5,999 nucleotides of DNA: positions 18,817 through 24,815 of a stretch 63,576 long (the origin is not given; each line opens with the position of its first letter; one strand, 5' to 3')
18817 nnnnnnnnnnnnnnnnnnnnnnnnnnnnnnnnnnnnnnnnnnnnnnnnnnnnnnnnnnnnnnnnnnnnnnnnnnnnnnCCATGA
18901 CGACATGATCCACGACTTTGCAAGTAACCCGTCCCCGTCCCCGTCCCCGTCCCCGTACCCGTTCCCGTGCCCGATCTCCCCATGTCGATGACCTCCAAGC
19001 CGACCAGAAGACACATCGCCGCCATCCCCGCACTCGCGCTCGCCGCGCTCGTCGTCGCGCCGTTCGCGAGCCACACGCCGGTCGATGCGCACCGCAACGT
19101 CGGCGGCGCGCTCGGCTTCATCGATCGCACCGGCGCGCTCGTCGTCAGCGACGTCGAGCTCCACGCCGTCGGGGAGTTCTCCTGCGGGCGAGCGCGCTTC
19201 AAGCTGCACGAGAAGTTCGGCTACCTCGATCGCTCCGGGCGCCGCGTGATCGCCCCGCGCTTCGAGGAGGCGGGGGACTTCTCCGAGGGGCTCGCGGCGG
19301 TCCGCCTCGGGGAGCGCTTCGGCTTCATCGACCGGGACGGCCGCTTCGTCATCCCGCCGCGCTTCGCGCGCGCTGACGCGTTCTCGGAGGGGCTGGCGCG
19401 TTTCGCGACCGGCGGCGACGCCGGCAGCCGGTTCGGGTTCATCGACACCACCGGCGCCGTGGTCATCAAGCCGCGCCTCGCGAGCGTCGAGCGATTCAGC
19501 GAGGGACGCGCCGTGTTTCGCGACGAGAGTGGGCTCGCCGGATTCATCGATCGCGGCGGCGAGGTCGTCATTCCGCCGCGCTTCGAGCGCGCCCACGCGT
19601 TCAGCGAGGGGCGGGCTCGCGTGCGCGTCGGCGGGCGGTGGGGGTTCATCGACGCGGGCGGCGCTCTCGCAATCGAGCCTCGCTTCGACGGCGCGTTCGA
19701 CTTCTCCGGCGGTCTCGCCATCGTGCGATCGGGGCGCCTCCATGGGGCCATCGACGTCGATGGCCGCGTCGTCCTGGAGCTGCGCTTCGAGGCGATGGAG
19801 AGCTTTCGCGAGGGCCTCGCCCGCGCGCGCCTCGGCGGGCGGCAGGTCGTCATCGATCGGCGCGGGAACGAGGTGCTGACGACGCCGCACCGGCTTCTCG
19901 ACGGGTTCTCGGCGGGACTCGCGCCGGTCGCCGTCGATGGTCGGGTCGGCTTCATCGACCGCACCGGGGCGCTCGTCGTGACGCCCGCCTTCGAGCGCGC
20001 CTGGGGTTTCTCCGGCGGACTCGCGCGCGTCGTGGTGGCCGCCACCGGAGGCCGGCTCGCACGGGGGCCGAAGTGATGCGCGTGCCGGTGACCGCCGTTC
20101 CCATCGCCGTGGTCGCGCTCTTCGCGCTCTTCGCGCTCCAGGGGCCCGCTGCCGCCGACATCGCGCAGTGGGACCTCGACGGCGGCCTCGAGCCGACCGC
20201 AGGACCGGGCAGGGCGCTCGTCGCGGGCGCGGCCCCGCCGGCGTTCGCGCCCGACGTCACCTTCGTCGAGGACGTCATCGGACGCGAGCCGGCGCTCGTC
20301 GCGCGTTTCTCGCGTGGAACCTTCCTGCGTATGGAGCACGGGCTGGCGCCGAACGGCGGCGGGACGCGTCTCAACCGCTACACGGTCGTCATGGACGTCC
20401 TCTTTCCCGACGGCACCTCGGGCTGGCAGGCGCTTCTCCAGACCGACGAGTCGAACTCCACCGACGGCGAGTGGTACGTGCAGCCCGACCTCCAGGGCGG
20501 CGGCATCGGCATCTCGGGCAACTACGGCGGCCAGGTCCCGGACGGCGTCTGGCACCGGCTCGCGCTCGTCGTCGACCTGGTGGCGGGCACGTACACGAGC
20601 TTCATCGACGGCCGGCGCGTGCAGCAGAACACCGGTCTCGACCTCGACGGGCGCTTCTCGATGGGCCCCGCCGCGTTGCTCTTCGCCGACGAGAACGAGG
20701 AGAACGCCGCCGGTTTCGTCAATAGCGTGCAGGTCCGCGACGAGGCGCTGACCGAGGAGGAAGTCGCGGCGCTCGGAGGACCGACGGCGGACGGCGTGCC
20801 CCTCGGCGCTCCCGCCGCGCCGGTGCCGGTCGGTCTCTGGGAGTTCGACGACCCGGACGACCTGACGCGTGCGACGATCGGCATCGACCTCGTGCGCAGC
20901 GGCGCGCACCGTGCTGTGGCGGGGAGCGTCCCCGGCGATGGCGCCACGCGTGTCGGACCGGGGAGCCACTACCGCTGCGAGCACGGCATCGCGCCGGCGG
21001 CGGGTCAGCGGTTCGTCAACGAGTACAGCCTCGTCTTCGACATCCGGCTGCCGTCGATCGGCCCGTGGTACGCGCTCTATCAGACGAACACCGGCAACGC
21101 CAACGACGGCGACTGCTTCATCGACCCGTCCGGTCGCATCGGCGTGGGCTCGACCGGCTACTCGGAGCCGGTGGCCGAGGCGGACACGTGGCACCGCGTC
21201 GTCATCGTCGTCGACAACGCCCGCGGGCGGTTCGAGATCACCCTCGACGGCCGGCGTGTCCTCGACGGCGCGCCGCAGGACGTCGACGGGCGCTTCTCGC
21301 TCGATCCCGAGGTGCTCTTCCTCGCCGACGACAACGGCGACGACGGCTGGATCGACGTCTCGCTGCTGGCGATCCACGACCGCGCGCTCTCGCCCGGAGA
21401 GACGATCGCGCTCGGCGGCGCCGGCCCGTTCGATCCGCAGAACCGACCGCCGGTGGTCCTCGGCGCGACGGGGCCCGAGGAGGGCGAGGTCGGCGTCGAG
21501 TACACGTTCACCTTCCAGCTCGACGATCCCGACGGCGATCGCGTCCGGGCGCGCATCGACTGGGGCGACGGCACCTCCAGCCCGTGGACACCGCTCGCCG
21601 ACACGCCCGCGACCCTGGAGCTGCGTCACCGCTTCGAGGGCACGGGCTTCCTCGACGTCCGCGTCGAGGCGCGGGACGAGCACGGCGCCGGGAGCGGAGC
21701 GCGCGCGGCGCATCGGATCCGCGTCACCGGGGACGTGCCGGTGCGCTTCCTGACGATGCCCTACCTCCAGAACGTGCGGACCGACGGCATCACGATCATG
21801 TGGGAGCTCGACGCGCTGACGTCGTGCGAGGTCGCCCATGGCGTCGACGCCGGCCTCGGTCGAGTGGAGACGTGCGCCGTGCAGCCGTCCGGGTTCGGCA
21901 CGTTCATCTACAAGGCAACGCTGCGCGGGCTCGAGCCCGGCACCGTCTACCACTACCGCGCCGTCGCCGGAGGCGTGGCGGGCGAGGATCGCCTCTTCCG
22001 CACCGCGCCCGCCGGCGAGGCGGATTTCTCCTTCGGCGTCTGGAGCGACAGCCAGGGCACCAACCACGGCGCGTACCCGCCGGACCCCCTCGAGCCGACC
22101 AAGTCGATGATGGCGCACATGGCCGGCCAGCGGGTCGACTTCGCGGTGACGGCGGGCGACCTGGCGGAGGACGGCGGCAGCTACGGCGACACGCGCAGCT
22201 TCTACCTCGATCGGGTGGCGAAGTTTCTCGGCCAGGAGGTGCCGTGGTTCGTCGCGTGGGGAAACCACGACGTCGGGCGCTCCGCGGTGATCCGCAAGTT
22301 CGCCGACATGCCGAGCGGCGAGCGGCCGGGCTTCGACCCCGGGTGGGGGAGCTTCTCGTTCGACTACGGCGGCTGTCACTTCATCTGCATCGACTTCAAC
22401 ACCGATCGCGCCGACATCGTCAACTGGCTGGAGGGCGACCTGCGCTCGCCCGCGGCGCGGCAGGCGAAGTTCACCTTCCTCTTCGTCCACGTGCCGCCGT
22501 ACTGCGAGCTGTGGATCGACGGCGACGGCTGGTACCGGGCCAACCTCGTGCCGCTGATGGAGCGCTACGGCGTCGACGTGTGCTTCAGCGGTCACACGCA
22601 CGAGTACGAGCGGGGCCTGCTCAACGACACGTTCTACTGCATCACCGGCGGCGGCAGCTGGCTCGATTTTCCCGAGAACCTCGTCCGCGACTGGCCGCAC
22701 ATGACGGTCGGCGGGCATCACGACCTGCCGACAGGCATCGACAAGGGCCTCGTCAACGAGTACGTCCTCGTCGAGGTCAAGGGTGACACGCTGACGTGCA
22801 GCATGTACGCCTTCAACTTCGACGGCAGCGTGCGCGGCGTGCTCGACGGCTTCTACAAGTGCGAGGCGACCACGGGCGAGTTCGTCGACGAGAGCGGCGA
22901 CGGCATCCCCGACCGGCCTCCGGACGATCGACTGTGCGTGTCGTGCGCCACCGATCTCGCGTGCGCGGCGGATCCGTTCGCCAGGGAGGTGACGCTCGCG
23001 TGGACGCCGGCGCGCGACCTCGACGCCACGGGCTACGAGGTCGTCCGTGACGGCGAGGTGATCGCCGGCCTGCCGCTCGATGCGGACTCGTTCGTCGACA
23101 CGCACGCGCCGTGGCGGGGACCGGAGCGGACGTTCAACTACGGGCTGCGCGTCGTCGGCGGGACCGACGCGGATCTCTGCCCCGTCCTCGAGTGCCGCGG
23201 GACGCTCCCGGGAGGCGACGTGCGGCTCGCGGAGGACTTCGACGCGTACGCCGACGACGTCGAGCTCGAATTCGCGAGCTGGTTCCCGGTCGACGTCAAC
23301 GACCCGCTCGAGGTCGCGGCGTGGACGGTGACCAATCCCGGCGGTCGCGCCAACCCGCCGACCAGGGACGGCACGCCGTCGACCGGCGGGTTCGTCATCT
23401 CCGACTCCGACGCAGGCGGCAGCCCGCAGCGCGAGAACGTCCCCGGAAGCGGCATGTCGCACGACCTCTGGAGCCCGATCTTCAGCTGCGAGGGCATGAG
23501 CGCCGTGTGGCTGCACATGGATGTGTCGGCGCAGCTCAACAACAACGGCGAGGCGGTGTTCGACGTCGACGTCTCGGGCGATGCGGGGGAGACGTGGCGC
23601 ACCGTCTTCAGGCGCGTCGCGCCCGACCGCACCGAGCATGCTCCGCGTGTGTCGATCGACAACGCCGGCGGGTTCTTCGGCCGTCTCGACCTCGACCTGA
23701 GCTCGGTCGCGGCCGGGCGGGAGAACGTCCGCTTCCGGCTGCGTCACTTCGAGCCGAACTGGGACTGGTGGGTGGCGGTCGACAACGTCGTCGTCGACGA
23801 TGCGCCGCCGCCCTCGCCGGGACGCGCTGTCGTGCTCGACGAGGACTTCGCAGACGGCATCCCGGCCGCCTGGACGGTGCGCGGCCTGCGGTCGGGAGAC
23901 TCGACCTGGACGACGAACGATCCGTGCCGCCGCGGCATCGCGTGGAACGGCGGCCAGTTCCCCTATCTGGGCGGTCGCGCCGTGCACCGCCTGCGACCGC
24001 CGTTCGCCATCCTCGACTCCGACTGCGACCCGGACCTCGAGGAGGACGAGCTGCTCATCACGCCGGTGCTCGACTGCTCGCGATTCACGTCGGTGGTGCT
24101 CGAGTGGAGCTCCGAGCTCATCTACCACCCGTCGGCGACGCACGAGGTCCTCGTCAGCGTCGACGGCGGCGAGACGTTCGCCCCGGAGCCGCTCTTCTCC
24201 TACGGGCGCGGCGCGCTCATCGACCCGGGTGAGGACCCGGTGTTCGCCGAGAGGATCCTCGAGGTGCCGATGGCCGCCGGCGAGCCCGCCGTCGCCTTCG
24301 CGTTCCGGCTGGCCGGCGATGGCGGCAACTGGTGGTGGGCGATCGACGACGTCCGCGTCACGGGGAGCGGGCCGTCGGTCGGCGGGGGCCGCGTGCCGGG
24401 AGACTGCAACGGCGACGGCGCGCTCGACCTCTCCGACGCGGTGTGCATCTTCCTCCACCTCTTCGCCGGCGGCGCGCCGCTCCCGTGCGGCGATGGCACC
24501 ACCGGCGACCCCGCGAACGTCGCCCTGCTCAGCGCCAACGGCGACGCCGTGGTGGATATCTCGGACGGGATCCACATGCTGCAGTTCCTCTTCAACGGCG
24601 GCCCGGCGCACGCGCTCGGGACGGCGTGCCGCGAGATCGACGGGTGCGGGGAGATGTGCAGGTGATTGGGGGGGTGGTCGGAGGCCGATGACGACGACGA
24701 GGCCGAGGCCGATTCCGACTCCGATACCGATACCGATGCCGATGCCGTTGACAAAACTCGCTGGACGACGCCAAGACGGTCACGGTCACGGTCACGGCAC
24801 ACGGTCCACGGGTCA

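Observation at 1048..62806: Modular mosaic repeat family built from 6-, 7-, 8- and 9-nt tandem units fills 13 intergenic regions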

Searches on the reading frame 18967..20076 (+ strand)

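Call 10: search_protein_families(library=pfam, proteins=[window:18967-20076:+])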
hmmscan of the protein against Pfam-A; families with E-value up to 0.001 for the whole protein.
window:18967-20076:+ (369 aa): 1 family
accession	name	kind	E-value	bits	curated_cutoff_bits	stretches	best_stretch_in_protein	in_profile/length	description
PF14903.11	WG_beta_rep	-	3.8e-77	254.3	25.6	7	192-225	2-35/35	WG containing repeat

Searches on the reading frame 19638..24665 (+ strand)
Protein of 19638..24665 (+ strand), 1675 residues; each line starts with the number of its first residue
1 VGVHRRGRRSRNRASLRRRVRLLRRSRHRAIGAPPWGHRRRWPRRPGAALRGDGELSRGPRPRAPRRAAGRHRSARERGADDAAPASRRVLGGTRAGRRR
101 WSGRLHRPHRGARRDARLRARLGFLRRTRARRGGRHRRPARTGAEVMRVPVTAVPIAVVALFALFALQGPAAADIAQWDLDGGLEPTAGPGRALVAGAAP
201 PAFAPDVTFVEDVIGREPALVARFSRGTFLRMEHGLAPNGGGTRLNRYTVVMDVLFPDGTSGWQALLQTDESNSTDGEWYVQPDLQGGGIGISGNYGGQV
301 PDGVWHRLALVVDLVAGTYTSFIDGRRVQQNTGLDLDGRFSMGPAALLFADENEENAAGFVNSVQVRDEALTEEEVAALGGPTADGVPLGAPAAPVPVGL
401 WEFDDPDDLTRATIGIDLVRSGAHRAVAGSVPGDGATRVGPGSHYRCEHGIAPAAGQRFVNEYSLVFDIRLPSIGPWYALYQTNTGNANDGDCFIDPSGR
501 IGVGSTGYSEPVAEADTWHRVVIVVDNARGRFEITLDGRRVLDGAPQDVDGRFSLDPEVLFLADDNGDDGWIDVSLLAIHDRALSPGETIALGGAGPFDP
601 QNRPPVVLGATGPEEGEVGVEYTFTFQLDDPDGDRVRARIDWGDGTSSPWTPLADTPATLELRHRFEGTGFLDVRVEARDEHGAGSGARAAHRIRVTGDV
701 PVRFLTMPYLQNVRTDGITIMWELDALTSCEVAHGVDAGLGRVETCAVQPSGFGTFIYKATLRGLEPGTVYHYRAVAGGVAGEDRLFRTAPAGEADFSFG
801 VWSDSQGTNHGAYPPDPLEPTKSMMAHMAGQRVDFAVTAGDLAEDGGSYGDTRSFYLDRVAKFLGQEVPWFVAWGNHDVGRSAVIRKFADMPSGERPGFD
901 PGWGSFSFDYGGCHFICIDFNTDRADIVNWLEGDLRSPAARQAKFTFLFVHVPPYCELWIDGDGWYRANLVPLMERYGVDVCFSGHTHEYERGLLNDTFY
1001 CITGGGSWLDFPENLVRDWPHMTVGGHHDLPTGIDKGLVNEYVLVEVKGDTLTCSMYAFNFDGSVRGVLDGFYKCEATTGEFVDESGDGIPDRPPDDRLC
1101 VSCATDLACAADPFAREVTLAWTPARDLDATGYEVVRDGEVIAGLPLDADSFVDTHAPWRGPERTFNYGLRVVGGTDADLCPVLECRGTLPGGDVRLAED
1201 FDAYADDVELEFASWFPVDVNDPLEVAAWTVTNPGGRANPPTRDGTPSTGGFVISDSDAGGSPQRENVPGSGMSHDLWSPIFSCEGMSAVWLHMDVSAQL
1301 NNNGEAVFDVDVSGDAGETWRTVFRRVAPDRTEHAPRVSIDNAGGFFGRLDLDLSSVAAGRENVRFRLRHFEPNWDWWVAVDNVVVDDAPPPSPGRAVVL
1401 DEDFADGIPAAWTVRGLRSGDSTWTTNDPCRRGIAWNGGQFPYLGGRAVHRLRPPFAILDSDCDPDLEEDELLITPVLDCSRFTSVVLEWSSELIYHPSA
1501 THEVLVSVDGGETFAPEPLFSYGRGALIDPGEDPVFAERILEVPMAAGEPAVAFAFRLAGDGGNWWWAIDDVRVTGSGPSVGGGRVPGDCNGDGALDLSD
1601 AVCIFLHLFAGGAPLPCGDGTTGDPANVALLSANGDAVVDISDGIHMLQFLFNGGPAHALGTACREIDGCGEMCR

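Call 10: search_protein_families(library=pfam, proteins=[window:19638-24665:+])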
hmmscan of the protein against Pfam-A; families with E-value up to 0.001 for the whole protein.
window:19638-24665:+ (1675 aa): 4 families
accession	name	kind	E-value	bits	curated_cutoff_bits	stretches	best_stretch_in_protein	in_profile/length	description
PF00149.33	Metallophos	-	1.5e-14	55.4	21.5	1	816-990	13-191/191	Calcineurin-like phosphoesterase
PF13385.13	Laminin_G_3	-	3.5e-11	43.9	27.6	1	277-377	44-151/151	Concanavalin A-like lectin/glucanases superfamily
PF18911.6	PKD_4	-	3.8e-05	24.1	27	1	602-689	1-78/85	PKD domain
PF16656.11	Pur_ac_phosph_N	-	9.8e-05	23.3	30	1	716-789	13-93/93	Purple acid Phosphatase, N-terminal domain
